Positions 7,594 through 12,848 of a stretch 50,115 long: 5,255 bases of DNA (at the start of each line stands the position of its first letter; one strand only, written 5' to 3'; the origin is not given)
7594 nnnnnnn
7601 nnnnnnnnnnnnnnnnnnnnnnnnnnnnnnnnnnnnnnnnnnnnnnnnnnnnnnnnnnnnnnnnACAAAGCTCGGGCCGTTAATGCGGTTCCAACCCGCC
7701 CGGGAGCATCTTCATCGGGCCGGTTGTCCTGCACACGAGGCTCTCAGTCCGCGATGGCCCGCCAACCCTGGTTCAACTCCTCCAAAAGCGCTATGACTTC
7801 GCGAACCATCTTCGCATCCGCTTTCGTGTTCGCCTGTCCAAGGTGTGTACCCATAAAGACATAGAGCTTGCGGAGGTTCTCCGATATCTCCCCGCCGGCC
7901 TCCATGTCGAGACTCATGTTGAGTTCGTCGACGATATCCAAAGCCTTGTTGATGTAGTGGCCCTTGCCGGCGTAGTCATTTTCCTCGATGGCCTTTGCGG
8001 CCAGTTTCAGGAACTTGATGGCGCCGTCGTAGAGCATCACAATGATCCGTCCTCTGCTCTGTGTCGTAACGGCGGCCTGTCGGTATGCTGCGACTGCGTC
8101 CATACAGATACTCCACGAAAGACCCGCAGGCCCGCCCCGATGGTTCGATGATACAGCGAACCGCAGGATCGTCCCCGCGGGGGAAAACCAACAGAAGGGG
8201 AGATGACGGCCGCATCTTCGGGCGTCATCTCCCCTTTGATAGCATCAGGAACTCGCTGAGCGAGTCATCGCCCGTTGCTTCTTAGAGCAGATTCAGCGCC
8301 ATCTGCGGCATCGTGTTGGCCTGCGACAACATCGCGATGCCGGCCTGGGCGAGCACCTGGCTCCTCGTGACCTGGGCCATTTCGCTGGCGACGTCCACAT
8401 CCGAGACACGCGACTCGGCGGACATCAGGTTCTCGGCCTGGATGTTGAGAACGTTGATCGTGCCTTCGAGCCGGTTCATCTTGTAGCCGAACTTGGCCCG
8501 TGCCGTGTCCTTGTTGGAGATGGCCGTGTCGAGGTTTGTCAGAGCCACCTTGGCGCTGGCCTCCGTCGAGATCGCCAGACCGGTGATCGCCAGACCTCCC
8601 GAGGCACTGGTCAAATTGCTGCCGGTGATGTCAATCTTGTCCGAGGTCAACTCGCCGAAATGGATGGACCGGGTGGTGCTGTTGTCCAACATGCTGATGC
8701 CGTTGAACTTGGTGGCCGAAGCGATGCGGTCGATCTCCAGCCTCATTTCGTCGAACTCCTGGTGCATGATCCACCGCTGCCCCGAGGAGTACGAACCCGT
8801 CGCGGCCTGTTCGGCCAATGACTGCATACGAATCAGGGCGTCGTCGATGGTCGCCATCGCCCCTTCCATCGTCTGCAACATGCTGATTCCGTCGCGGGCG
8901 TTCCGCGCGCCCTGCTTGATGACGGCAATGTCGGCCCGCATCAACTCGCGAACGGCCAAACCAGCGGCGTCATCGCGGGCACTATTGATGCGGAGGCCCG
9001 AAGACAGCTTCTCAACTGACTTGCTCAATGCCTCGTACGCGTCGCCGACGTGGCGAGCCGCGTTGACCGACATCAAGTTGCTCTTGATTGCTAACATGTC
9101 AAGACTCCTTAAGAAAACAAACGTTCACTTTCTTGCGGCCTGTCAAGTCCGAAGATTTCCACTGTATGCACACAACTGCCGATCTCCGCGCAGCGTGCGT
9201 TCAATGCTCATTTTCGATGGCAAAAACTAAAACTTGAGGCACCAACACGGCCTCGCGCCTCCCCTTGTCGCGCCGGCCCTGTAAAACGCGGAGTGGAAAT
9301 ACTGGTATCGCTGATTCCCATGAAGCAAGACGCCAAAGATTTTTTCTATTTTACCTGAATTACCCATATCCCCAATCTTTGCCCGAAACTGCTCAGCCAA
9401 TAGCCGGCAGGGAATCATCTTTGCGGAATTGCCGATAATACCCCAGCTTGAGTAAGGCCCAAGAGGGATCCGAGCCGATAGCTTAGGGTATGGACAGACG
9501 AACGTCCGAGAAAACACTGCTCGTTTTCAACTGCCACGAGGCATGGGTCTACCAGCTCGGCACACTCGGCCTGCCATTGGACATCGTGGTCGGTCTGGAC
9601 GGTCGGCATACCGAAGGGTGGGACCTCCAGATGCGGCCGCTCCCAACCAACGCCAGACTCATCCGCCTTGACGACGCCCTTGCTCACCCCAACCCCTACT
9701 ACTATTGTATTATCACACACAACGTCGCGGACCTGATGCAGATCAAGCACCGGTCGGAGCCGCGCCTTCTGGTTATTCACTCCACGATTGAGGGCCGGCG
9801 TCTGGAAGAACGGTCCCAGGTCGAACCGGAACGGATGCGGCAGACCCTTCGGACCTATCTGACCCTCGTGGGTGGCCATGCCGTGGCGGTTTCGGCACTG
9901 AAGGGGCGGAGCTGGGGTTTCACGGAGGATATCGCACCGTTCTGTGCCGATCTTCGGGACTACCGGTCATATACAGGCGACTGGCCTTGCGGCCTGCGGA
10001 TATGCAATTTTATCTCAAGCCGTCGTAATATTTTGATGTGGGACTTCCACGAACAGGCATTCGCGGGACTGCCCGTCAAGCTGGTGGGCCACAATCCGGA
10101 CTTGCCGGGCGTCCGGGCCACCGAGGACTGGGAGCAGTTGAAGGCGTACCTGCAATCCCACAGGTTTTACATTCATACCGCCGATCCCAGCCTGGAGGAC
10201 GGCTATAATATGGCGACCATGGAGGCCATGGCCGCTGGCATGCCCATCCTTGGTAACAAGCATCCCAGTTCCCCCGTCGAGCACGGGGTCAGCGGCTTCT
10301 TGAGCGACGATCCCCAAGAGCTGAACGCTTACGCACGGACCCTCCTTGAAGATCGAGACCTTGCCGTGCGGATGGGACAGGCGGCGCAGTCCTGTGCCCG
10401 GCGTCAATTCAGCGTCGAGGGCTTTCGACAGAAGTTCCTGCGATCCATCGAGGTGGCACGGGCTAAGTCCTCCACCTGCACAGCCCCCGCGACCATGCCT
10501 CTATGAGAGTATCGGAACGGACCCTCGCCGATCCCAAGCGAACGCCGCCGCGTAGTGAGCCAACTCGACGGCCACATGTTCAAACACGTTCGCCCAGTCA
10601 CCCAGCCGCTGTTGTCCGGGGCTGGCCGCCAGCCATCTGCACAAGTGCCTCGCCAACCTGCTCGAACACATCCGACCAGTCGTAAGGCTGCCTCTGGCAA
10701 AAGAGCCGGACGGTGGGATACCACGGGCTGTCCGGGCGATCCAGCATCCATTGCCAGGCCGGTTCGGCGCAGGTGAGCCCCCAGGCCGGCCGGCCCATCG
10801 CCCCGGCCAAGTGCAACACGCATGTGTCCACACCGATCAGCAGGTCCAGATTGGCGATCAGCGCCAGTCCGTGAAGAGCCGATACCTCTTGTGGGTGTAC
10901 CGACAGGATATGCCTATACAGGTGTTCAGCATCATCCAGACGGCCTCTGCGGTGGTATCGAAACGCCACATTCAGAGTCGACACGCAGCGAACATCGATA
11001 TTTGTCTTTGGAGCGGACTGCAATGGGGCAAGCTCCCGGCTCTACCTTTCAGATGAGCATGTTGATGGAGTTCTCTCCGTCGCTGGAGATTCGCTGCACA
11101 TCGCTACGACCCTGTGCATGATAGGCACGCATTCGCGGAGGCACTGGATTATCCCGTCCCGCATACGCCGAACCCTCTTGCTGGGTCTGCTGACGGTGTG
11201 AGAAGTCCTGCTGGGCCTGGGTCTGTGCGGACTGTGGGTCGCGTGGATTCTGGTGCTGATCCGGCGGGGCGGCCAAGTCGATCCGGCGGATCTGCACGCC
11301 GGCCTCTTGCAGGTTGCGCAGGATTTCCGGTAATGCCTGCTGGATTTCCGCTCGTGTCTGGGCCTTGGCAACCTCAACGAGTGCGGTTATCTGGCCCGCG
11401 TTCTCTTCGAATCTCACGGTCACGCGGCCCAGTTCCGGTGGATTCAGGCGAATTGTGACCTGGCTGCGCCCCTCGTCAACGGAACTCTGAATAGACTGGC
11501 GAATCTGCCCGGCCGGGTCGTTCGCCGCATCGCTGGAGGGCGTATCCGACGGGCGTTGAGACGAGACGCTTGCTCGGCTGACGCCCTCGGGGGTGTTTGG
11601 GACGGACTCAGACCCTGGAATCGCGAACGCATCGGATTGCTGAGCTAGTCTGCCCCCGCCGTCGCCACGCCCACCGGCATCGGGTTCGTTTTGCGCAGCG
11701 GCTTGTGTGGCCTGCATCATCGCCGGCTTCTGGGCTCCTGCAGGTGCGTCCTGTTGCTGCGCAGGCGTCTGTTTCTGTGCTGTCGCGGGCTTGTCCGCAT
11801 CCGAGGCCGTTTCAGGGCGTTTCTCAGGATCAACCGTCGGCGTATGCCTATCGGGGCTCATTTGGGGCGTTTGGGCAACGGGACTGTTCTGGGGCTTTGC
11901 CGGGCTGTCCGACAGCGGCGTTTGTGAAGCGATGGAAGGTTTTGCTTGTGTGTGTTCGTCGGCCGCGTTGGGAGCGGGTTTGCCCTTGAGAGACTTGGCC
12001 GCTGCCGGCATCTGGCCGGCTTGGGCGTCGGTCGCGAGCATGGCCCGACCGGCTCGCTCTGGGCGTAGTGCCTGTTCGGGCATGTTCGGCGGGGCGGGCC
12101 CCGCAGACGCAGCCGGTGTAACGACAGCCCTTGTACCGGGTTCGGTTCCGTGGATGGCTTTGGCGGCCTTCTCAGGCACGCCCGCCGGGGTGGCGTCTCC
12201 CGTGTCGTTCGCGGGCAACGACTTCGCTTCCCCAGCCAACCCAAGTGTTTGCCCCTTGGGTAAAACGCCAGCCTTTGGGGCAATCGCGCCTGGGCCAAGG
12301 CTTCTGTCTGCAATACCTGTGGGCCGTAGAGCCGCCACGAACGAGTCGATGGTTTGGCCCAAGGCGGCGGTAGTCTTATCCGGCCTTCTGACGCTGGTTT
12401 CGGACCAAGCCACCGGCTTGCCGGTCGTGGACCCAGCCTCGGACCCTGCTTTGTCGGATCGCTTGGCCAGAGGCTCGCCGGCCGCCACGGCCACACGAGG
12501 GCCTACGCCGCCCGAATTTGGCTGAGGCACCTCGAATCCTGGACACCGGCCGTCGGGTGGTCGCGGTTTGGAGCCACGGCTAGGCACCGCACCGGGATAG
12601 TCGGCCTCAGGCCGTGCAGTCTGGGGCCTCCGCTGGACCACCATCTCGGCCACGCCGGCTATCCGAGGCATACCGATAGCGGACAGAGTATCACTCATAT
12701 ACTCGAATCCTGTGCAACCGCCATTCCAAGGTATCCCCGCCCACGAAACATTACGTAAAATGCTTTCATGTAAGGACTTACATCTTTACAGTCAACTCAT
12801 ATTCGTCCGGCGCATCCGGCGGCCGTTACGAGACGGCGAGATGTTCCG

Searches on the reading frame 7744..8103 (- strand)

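Call 8: search_protein_families(library=pfam, proteins=[window:7744-8103:-], max_evalue=0.001)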
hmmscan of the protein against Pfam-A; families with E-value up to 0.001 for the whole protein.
window:7744-8103:- (119 aa): 1 family
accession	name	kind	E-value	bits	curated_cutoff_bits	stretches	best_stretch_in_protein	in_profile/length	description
PF02561.19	FliS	-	8e-41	139.4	26.7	1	5-117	2-114/115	Flagellar protein FliS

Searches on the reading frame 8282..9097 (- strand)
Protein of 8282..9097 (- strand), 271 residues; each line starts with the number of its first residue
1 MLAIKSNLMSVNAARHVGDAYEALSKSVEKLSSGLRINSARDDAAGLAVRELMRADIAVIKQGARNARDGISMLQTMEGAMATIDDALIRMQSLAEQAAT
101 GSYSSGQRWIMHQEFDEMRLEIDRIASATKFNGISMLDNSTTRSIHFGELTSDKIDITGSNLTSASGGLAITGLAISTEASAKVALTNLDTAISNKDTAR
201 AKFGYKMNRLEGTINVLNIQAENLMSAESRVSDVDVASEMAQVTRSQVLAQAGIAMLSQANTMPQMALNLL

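Call 7: search_protein_families(library=pfam, proteins=[window:8282-9097:-], max_evalue=0.001)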
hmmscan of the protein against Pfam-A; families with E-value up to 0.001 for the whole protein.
window:8282-9097:- (271 aa): 2 families
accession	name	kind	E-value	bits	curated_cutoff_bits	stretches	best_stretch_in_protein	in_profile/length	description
PF00669.25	Flagellin_N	-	2.3e-33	115.6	26.6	1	4-142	1-139/139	Bacterial flagellin N-terminal helical region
PF00700.27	Flagellin_C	-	3.5e-23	82.2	23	1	186-271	1-86/86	Bacterial flagellin C-terminal helical region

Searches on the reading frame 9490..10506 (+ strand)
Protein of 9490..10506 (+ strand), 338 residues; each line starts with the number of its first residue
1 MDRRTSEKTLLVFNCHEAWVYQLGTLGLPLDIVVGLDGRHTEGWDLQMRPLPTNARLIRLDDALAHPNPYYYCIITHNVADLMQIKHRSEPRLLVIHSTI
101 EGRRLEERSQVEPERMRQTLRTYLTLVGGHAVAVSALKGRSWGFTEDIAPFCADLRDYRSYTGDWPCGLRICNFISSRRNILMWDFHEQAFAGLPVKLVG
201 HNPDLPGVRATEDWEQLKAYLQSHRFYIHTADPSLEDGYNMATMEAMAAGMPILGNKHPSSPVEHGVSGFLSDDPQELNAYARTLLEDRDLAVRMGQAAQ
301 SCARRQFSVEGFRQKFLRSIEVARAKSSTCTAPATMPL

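Call 8: search_protein_families(library=pfam, proteins=[window:9490-10506:+], max_evalue=0.001)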
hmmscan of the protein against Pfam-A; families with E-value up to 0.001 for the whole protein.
window:9490-10506:+ (338 aa): 3 families
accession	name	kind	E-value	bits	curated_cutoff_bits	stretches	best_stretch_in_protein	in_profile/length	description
PF00534.26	Glycos_transf_1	-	7.7e-09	35.8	26.4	1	214-300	83-170/172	Glycosyl transferases group 1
PF13692.12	Glyco_trans_1_4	-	9.2e-09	36.1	27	1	206-288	59-142/142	Glycosyl transferases group 1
PF13524.12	Glyco_trans_1_2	-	7.5e-06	26.4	25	1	192-309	13-135/144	Glycosyl transferase-like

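Call 58: search_protein_families(library=ncbifam, proteins=[window:9490-10506:+], max_evalue=0.001)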
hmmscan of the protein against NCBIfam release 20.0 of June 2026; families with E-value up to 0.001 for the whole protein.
window:9490-10506:+ (338 aa): 6 families
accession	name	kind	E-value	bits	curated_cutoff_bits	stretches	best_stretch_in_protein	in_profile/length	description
NF041876.1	EPS_EpsE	equivalog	1.4e-09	37.7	400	1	218-309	290-382/389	exopolysaccharide biosynthesis GT4 family glycosyltransferase EpsE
NF038229.1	Glyco4_Geo_Pelo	equivalog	3.9e-08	32.7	400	1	234-310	245-323/338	GPMC system family 4 glycosyltransferase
TIGR03999.1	thiol_BshA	equivalog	1.8e-06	27.2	273.7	1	234-314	280-364/375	N-acetyl-alpha-D-glucosaminyl L-malate synthase BshA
TIGR03088.1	stp2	hypoth_equivalog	2.7e-06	26.7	409.05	1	233-316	279-366/374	TIGR03088 family PEP-CTERM/XrtA system glycosyltransferase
TIGR03449.1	mycothiol_MshA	equivalog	0.00013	21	462.5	1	230-315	307-395/406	D-inositol-3-phosphate glycosyltransferase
TIGR04047.1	MSMEG_0565_glyc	hypoth_equivalog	0.00069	18.8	259.85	0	233-285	283-335/373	MSMEG_0565 family glycosyltransferase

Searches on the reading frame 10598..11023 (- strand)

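Call 8: search_protein_families(library=pfam, proteins=[window:10598-11023:-], max_evalue=0.001)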
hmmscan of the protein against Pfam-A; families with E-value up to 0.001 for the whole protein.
window:10598-11023:- (141 aa): 2 families
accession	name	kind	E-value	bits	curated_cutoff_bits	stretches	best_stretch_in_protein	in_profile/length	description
PF01075.23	Glyco_transf_9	-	5.1e-05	23.1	22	1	54-83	179-208/247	Glycosyltransferase family 9 (heptosyltransferase)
PF13428.12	TPR_14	-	0.00058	20.8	23.5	0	20-54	8-42/44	Tetratricopeptide repeat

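Call 58: search_protein_families(library=ncbifam, proteins=[window:10598-11023:-], max_evalue=0.001)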
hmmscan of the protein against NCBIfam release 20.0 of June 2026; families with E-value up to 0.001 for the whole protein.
window:10598-11023:- (141 aa): 1 family
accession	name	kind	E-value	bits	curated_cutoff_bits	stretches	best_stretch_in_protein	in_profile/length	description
TIGR02193.1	heptsyl_trn_I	equivalog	1.1e-05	24.8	185.3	1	18-92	214-289/320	lipopolysaccharide heptosyltransferase I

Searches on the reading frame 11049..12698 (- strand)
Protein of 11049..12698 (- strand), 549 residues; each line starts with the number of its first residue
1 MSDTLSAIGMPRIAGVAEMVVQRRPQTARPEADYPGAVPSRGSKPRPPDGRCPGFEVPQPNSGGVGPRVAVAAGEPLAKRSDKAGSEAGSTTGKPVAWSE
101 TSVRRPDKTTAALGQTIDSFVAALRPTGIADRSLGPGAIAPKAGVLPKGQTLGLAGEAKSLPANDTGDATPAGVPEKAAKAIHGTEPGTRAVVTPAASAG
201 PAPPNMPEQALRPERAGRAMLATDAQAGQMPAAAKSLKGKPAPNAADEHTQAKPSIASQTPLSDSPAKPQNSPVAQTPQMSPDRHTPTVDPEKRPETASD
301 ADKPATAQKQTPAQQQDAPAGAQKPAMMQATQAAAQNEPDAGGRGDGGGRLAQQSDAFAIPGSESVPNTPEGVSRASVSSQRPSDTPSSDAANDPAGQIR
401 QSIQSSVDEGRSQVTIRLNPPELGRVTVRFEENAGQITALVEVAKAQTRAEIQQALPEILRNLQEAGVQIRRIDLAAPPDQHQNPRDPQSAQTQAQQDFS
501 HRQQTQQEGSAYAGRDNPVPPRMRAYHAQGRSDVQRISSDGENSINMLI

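Call 8: search_protein_families(library=pfam, proteins=[window:11049-12698:-], max_evalue=0.001)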
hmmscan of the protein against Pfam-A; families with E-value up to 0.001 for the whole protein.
window:11049-12698:- (549 aa): 1 family
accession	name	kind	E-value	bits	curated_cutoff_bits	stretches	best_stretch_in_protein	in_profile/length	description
PF02120.21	Flg_hook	-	1.1e-14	54.4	29.8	1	402-481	3-82/85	Flagellar hook-length control protein FliK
